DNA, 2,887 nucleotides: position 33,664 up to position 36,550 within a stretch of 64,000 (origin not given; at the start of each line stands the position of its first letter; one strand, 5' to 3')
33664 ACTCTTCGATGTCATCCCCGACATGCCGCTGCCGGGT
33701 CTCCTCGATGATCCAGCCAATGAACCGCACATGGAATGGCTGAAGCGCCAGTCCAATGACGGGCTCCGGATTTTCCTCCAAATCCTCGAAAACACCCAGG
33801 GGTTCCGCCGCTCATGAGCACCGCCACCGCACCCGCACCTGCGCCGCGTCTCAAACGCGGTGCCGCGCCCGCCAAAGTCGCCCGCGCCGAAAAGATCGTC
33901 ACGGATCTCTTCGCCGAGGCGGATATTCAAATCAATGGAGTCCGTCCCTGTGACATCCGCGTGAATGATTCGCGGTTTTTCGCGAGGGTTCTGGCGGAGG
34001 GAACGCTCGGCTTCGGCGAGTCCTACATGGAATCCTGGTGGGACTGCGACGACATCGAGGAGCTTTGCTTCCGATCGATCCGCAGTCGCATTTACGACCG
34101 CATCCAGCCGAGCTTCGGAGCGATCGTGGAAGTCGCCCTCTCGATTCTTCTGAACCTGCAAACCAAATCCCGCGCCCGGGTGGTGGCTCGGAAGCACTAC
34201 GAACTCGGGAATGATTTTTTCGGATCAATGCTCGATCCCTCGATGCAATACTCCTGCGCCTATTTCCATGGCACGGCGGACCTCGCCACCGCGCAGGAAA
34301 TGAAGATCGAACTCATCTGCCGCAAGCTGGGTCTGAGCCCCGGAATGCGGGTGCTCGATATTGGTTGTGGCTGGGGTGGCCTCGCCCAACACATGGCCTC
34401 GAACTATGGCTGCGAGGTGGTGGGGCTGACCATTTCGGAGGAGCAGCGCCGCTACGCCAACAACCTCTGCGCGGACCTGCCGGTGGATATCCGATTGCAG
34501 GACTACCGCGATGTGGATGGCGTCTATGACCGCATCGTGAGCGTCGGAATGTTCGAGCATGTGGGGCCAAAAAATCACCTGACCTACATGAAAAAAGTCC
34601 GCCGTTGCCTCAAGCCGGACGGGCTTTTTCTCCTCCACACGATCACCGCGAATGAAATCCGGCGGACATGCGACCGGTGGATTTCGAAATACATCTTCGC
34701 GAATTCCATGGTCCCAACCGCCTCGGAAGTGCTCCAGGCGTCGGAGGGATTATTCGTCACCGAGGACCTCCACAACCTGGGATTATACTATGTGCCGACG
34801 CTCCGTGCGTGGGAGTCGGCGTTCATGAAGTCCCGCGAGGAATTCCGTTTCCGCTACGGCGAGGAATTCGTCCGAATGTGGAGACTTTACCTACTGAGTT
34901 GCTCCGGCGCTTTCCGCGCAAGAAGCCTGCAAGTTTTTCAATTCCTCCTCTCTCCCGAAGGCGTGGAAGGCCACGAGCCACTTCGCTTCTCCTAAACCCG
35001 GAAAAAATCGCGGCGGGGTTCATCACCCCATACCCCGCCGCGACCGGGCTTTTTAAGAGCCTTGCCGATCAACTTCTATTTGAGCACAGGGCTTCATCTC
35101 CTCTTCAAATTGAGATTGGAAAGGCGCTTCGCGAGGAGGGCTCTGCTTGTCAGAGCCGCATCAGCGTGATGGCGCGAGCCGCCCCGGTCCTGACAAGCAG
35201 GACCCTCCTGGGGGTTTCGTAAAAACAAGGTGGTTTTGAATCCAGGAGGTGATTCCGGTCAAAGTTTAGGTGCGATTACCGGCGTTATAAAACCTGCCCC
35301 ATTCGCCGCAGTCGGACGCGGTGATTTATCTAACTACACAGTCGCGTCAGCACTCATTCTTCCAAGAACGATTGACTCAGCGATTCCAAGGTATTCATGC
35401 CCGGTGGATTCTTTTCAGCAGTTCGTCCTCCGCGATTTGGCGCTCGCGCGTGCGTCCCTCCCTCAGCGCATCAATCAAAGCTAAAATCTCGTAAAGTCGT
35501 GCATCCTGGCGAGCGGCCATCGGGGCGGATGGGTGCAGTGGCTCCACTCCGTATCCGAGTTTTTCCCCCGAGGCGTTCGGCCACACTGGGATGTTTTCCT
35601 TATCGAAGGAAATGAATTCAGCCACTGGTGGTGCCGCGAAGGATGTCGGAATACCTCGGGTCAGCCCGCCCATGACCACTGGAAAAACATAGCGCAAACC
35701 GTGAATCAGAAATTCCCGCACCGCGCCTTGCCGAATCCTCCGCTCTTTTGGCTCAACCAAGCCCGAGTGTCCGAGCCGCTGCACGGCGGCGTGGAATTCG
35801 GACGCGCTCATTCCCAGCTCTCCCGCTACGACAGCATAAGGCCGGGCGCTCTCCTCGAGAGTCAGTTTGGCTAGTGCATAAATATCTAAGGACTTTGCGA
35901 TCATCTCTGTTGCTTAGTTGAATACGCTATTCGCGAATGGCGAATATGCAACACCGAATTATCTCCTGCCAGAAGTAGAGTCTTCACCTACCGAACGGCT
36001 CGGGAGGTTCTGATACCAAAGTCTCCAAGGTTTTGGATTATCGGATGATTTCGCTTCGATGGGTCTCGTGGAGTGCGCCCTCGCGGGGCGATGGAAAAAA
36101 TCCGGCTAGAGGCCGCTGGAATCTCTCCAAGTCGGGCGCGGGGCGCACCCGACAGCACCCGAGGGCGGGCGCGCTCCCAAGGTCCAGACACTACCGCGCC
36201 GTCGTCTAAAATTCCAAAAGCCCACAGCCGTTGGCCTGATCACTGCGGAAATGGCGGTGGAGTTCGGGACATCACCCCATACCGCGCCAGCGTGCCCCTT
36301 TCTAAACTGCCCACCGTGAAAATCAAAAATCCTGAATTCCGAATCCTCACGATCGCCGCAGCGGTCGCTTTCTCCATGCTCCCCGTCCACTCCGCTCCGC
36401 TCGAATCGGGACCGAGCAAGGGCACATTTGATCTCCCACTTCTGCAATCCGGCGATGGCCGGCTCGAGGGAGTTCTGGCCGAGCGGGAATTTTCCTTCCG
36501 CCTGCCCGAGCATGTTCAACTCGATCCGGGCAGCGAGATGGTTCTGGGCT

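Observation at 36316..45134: Five-gene coupled exopolysaccharide machine mixing Bcs/Pss-type and Nfr-type components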

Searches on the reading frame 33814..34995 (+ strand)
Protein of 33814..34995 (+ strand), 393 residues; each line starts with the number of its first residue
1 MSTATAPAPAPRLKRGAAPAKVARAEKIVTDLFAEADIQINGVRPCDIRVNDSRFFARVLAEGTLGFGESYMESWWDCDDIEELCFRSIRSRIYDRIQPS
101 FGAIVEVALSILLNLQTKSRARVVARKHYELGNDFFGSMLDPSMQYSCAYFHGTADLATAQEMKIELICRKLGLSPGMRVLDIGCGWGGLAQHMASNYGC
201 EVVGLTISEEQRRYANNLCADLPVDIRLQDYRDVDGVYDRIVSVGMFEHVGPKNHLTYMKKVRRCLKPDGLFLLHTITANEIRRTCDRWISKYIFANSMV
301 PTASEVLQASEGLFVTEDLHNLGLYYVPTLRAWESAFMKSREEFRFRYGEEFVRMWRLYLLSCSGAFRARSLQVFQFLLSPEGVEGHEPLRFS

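Call 59: search_protein_families(library=pfam, proteins=[window:33814-34995:+], max_evalue=0.0001)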
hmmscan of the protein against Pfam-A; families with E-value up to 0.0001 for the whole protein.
window:33814-34995:+ (393 aa): 7 families
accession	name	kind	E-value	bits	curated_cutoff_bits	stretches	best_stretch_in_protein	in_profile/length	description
PF02353.26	CMAS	-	5.5e-85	285.4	27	1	119-377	4-273/273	Mycolic acid cyclopropane synthetase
PF13649.12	Methyltransf_25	-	2e-16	60.9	27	1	180-270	1-97/97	Methyltransferase domain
PF08241.18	Methyltransf_11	-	3.5e-15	56.8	21.2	1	181-273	1-94/95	Methyltransferase domain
PF13489.12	Methyltransf_23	-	4.8e-15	56.1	27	1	174-289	20-132/164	Methyltransferase domain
PF08242.18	Methyltransf_12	-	5.4e-12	46.7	30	1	181-272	1-98/98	Methyltransferase domain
PF13847.12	Methyltransf_31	-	4.8e-10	39.7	27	1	175-280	2-120/145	Methyltransferase domain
PF01728.25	FtsJ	-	2.5e-05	24.7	24.1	1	164-213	8-62/181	FtsJ-like methyltransferase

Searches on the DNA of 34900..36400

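Call 102: search_rna_families(source=window, start=34900, end=36400, threshold=evalue, max_evalue=1)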
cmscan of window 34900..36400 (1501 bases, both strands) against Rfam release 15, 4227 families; matches with E-value up to 1: 0.
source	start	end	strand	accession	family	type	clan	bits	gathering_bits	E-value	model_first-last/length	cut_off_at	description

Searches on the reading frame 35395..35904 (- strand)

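Call 59: search_protein_families(library=pfam, proteins=[window:35395-35904:-], max_evalue=0.0001)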
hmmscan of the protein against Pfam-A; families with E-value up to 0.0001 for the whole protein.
window:35395-35904:- (169 aa): 1 family
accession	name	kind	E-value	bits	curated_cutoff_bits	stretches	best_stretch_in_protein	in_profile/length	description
PF22451.2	NirdL-like_HTH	-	2.7e-06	27.3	27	0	19-49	15-45/47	Siroheme decarboxylase NirDL-like HTH domain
